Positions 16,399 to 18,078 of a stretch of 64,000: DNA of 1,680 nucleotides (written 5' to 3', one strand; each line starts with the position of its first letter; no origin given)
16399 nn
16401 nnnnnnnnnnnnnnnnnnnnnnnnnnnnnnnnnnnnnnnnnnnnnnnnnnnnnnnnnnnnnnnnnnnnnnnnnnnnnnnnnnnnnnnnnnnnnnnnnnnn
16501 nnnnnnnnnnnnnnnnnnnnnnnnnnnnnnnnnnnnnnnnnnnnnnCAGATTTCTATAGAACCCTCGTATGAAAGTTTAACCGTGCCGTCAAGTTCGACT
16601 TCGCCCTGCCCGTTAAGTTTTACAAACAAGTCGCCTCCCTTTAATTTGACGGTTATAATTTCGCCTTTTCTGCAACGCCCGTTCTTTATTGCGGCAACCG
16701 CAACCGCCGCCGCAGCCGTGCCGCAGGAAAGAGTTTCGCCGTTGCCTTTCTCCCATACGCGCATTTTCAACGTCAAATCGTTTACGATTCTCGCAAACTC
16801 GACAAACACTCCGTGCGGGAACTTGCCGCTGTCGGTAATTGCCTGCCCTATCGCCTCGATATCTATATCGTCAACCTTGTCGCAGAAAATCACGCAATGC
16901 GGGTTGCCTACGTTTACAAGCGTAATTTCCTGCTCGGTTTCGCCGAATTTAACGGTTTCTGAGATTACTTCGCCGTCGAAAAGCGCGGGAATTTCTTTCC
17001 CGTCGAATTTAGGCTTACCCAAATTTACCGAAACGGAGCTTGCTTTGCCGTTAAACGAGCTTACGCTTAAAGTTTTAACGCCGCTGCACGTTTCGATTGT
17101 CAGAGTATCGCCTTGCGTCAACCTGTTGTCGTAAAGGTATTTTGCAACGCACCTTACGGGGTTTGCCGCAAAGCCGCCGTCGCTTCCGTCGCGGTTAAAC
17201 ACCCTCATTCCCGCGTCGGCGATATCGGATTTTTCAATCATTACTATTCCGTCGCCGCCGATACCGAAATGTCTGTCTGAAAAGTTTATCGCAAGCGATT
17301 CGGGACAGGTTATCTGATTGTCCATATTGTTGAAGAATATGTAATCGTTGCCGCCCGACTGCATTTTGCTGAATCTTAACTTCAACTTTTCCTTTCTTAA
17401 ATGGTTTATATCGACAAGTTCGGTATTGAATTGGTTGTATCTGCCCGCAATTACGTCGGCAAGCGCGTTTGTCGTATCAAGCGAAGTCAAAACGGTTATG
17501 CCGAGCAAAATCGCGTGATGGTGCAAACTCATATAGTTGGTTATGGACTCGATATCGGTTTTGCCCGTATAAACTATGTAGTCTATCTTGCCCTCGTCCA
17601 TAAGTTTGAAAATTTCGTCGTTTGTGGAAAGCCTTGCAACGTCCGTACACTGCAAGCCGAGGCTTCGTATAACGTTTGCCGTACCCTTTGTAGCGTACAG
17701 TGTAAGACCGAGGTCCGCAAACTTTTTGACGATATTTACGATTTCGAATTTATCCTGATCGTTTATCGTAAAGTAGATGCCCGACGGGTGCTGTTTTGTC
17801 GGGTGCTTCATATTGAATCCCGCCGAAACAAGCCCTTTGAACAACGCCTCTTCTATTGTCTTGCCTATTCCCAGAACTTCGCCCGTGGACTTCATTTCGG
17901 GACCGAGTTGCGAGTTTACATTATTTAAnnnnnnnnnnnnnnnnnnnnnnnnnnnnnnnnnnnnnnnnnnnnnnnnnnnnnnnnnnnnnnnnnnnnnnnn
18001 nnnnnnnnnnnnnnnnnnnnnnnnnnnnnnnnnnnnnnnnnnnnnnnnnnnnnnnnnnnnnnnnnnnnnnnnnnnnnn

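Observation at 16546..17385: carB reads through into a DapF-like domain whose first catalytic-cysteine motif is replaced (..SCGNG.. to ..FAANP..)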

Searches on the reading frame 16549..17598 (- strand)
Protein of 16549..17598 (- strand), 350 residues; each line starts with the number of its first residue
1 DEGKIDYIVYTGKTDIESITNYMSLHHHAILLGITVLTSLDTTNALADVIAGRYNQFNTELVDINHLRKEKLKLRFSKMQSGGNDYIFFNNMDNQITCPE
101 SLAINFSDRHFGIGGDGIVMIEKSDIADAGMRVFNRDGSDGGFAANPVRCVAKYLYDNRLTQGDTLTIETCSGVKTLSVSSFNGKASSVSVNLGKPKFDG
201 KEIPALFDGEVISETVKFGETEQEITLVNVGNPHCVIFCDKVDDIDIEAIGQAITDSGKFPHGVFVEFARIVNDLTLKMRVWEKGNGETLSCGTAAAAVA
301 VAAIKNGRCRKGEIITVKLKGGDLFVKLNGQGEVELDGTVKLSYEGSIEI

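Call 20: find_related_loci(query=A1, collection=genome_contigs, flank=6000)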
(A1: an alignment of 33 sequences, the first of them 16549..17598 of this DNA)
Query A1 (350 aa) in genome_contigs; peptide patterns used: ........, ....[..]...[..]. (x = any residue, [..] = any of these).
600 stretches matched a pattern (row limit reached: there are more); 596 encode a relative of the query (tblastn E <= 1e-3); the best 80 are kept; 80 distinct loci.
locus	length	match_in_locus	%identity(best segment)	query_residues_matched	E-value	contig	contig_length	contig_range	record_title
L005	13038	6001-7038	75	1-350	5e-165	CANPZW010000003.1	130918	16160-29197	MAG: uncultured Clostridia bacterium isolate Lapin-001__bin88 genome assembly, contig: Lapin-001__NODE_162_length_130918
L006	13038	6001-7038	69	1-350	3e-154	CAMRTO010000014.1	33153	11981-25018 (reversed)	MAG TPA_asm: uncultured Clostridia bacterium isolate SRR13573577_bin.55_metawrap_v1.3_MAG genome assembly, contig: NODE.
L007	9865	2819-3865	65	1-349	7e-151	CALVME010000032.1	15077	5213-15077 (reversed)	MAG: uncultured Clostridia bacterium isolate E09__bin159 genome assembly, contig: E09__k127_8089886, whole genome shotgu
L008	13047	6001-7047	61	1-349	4e-142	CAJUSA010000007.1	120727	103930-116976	MAG TPA_asm: uncultured Christensenellaceae bacterium isolate MGBC162833 genome assembly, contig: MGBC162833.7, whole ge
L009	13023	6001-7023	64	1-346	2e-136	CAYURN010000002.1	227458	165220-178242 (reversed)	MAG TPA_asm: uncultured Clostridia bacterium isolate SRP141132_co4_218 genome assembly, contig: NODE_6_length_227458_cov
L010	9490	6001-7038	63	1-350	9e-136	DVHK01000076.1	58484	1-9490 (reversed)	MAG TPA_asm: Candidatus Coproplasma avicola isolate ChiW16-3235 ChiW16__C82733_L58484_SRR5519003, whole genome shotgun s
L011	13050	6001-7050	57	1-349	2e-124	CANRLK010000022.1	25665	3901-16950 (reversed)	MAG: uncultured Clostridia bacterium isolate Lapin-011__bin67 genome assembly, contig: Lapin-011__NODE_1833_length_25665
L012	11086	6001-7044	54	1-348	1e-117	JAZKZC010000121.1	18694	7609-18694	MAG: Eubacteriales bacterium isolate T1900045092_TC20190086.MAGScoT_cleanbin_000034 SGB_4716_k141_2331537, whole genome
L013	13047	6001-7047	51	1-349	1e-115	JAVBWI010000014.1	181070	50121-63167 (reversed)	MAG: Clostridia bacterium isolate ZNE14_Bin7 all_Scaff010654, whole genome shotgun sequence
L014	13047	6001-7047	50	1-349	1e-110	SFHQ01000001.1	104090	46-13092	MAG: Clostridiales bacterium isolate W1P12.009 Contig12, whole genome shotgun sequence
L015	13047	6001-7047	51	1-349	7e-111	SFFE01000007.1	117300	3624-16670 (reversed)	MAG: Clostridiales bacterium isolate W0P39.002 Contig164, whole genome shotgun sequence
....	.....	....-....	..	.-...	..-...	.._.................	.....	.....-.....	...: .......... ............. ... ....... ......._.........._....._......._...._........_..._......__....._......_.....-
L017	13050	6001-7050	50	1-349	2e-107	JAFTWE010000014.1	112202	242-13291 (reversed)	MAG: Clostridia bacterium isolate RGIG4205 Roe_deer_Colon-3__c3787, whole genome shotgun sequence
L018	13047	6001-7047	49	1-349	4e-106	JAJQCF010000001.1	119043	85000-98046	MAG: Oscillospiraceae bacterium isolate C.6_5 NODE_27_length_119043_cov_22.710172, whole genome shotgun sequence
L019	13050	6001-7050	51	1-349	4e-105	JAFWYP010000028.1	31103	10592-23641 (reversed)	MAG: Clostridia bacterium isolate RGIG6189 Sheep_Rectum-1__c491042, whole genome shotgun sequence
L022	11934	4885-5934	45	1-350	1e-101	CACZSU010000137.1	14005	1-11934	MAG: uncultured Ruminococcus sp. isolate RUG12914 genome assembly, contig: RUG12914_asm_137, whole genome shotgun sequen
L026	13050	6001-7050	46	1-350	2e-100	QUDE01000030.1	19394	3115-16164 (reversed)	Ruminococcaceae bacterium AM07-15 AM07-15.Scaf30, whole genome shotgun sequence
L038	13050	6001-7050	46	1-350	8e-92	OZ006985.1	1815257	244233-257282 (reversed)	MAG: uncultured Christensenellaceae bacterium isolate metabat2_pooled_hifiasm.1589 MAG genome assembly, chromosome: 1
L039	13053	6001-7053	41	1-348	7e-90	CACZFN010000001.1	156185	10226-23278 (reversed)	MAG: uncultured Ruminococcus sp. isolate RUG12579 genome assembly, contig: RUG12579_asm_1, whole genome shotgun sequence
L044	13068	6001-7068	42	4-350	4e-88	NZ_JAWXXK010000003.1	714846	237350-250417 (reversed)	Neglectibacter caecimuris strain M00184 M00184_ctg0003, whole genome shotgun sequence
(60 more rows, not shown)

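Call 60: search_protein_families(library=pfam, proteins=[L026:7031-7843:+, L026:9876-11054:+, L022:209-784:+, L022:5934-7574:+, L022:7879-9300:+, L039:7083-8288:+, L039:8420-9349:+, L039:246-1625:-, L038:8347-9822:+, L038:146-1894:-], max_evalue=0.00001)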
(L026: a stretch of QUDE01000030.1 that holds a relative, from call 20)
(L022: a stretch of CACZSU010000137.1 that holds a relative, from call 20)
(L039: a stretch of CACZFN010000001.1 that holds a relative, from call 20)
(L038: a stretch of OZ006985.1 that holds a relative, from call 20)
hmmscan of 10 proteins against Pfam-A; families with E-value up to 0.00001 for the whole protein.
L026:7031-7843:+ (270 aa): 1 family
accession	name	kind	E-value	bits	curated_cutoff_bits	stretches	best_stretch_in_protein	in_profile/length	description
PF02540.23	NAD_synthase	-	4.7e-64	216.3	21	1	35-261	2-239/242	NAD synthase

L026:9876-11054:+ (392 aa): 0 families

L022:209-784:+ (191 aa): 1 family
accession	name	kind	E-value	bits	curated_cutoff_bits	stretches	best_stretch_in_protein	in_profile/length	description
PF03861.19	ANTAR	-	4.2e-16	58.9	27.3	1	134-186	2-54/54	ANTAR domain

L022:5934-7574:+ (546 aa): 3 families
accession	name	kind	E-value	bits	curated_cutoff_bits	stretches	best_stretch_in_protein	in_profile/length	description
PF06418.20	CTP_synth_N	-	5.2e-125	416.6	26.1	1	4-269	1-265/265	CTP synthase N-terminus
PF00117.34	GATase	-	1e-42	146.4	22.8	1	304-528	2-189/190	Glutamine amidotransferase class-I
PF07722.19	Peptidase_C26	-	9.1e-10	39.1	20.5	1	369-511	98-219/219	Peptidase C26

L022:7879-9300:+ (473 aa): 1 family
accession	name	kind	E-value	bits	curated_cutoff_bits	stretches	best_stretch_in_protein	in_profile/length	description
PF03062.24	MBOAT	-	2.1e-21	77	27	1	147-342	81-299/337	MBOAT, membrane-bound O-acyltransferase family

L039:7083-8288:+ (401 aa): 1 family
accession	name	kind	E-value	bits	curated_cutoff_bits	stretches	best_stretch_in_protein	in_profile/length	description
PF00155.27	Aminotran_1_2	-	2.6e-37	129.3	19.7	1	36-396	2-361/361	Aminotransferase class I and II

L039:8420-9349:+ (309 aa): 0 families

L039:246-1625:- (459 aa): 2 families
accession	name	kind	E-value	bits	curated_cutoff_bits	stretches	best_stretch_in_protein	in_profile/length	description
PF00877.26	NLPC_P60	-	4e-25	88.3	23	1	352-454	2-102/105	NlpC/P60 family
PF24568.1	CC_PcsB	-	2.2e-09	37.5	27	1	125-197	1-74/75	Peptidoglycan hydrolase PcsB, coiled-coil domain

L038:8347-9822:+ (491 aa): 3 families
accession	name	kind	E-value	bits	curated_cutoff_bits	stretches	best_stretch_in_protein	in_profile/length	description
PF13632.12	Glyco_trans_2_3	-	5.5e-20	72.5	27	1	145-329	6-197/198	Glycosyl transferase family group 2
PF13641.12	Glyco_tranf_2_3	-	3.3e-10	40.8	27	1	52-276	3-226/230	Glycosyltransferase like family 2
PF00535.33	Glycos_transf_2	-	1.6e-06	28.6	23.3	1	53-156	1-97/168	Glycosyl transferase family 2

L038:146-1894:- (582 aa): 4 families
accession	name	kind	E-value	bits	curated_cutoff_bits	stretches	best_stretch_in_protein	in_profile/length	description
PF13522.11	GATase_6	-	5.2e-24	85.2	27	1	188-321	8-130/130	Glutamine amidotransferase domain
PF13537.11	GATase_7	-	3.5e-23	82.4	25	1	204-326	7-122/123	Glutamine amidotransferase domain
PF00156.33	Pribosyltran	-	2e-06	27.7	26.3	1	401-498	30-120/158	Phosphoribosyl transferase domain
PF13230.11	GATase_4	-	9.8e-06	25.1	23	0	192-282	73-160/272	Glutamine amidotransferases class-II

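Call 71: search_protein_representatives(alignment_id=A1)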
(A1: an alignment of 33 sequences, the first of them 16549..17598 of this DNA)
Query: 33 sequences, 449 profile positions. Proteins with E-value up to 0.001 (for the whole library): 27285; up to 1e-10: 17331; up to 1e-30: 5817. The best 150 are listed.
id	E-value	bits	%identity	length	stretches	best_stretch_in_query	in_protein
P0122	1.6e-192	656.5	-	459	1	1-448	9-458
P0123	1.6e-173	593.9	-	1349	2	1-449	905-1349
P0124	3.5e-171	586.2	-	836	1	1-448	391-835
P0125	1.1e-166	571.4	-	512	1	64-449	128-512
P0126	4.4e-151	520.0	-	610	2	12-298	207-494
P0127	5.9e-148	509.7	-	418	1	35-449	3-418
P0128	1.6e-142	491.8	-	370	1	81-449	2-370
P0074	3.1e-142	490.8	-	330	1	114-449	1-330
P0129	1.7e-134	465.3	-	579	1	1-448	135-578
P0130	2.1e-120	418.8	-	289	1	160-449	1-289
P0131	7.0e-114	397.3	-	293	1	31-240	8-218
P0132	4.0e-105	368.5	-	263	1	98-339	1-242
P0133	5.5e-103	361.4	-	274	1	1-251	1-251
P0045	1.7e-101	356.5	-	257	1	180-449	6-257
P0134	7.7e-101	354.4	-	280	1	171-448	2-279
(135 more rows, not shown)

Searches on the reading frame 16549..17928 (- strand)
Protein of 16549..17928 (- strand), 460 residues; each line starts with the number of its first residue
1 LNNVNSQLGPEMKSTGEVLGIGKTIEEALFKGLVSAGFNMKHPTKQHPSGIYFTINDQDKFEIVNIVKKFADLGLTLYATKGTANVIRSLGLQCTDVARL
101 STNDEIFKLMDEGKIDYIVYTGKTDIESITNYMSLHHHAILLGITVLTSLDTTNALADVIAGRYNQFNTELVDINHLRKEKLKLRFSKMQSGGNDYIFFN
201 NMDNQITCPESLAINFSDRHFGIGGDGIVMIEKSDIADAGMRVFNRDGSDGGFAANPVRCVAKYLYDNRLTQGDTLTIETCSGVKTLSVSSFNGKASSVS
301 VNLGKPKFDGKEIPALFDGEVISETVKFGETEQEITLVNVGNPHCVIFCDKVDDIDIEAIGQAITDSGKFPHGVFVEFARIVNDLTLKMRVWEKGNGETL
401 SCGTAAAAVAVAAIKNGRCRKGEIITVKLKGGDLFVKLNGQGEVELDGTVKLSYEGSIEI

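Call 42: predict_structure(alignment_id=A2)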
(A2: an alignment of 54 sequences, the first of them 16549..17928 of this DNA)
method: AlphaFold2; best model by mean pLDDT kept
length: 460 residues; sequences in the alignment: 54
mean_pLDDT: 82.7   pTM: 0.67
mean pLDDT of the five models: 82.7, 82.8, 80.7, 80.5, 79.9
residues with pLDDT >= 90: 176; 70-90: 212; 50-70: 49; < 50: 23
segments of 3 or more residues with pLDDT < 50: 1-22
pLDDT, mean of each block of 10 residues (from residue 1): 31 32 59 68 73 87 85 89 89 88 85 90 80 87 86 80 60 63 81 77 78 74 77 93 85 89 94 92 93 92 92 85 89 92 92 90 87 90 97 82 92 97 95 93 93 83
secondary structure, 60 per line:
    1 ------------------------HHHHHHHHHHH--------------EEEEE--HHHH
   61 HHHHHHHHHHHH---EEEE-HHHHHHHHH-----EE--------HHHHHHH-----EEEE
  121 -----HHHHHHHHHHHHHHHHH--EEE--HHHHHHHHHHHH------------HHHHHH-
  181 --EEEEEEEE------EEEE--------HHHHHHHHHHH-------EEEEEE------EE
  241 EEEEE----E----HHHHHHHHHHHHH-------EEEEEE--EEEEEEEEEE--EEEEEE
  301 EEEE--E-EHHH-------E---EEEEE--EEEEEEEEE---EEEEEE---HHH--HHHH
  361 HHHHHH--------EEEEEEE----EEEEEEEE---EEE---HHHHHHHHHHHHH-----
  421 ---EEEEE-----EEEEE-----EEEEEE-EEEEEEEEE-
elements in order: H25-35 E50-54 H57-72 E76-79 H81-89 H105-111 E117-120 H126-142 E145-147 H150-161 H174-179 E183-190 E197-200 H209-219 E227-232 E239-245 H255-267 E275-280 E283-292 E295-304 E324-328 E331-339 E343-348 H357-366 E375-381 E386-393 E397-399 H403-415 E424-428 E434-438 E444-449 E451-459

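Call 46: fold_search(model_id=the predicted structure, library=pdb)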
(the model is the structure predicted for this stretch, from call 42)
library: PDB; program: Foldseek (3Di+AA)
matches with E <= 10: 1162; with E <= 0.001: 123
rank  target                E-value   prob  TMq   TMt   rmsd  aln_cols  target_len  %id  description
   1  2otn_A                2.3e-31  1.00  0.57  0.87   2.7       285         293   38  Crystal structure of the catalytically active form of diaminopimelate epimerase from Bacillus anthracis (released 2008-03-04)
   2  2otn_B                3.2e-29  1.00  0.51  0.76   4.0       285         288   37  Crystal structure of the catalytically active form of diaminopimelate epimerase from Bacillus anthracis (released 2008-03-04)
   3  8qzy_A                6.4e-28  1.00  0.54  0.86   3.0       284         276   30  Structural and biochemical characterization of diaminopimelate epimerase from Pseudomonas aeruginosa (released 2024-11-06)
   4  8qzy_B                2.3e-27  1.00  0.55  0.89   2.6       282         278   30  Structural and biochemical characterization of diaminopimelate epimerase from Pseudomonas aeruginosa (released 2024-11-06)
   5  5ha4_B                2.4e-27  1.00  0.55  0.88   2.6       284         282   32  Structure of a diaminopimelate epimerase from Acinetobacter baumannii (released 2016-01-27)
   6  9mro_A                1.9e-26  1.00  0.55  0.89   2.2       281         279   34  Crystal structures of a cyanobacterial DAP epimerase bound to either D,L-aziDAP or D,L-alpha-methyl DAP (released 2025-07-16)
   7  5ha4_A                4.0e-26  1.00  0.55  0.88   2.5       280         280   32  Structure of a diaminopimelate epimerase from Acinetobacter baumannii (released 2016-01-27)
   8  6d13_A                5.0e-26  1.00  0.54  0.88   2.7       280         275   29  Crystal structure of E.coli RppH-DapF complex (released 2018-05-23)
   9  2q9h                  5.0e-26  1.00  0.54  0.87   2.8       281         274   28  Crystal structure of the C73S mutant of diaminopimelate epimerase (released 2007-10-23)
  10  7vdy_A                6.7e-26  1.00  0.54  0.86   2.5       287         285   30  Crystal structure of O-ureidoserine racemase (released 2021-12-15)
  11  3ejx_D                1.4e-25  1.00  0.55  0.83   3.9       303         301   31  Crystal structure of diaminopimelate epimerase from Arabidopsis thaliana in complex with LL-AziDAP (released 2009-02-17)
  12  4ijz_A                1.5e-25  1.00  0.53  0.85   3.1       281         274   28  Crystal structure of diaminopimelate epimerase from Escherichia coli (released 2013-02-20)
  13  3ejx_A                1.8e-25  1.00  0.55  0.86   2.6       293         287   31  Crystal structure of diaminopimelate epimerase from Arabidopsis thaliana in complex with LL-AziDAP (released 2009-02-17)
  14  2q9j                  4.2e-25  1.00  0.53  0.86   3.0       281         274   28  Crystal structure of the C217S mutant of diaminopimelate epimerase (released 2007-10-23)
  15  1gqz                  5.0e-25  1.00  0.54  0.87   2.7       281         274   28  Refinement of Haemophilus influenzae Diaminopimelate epimerase at 1.7A (released 2003-06-12)
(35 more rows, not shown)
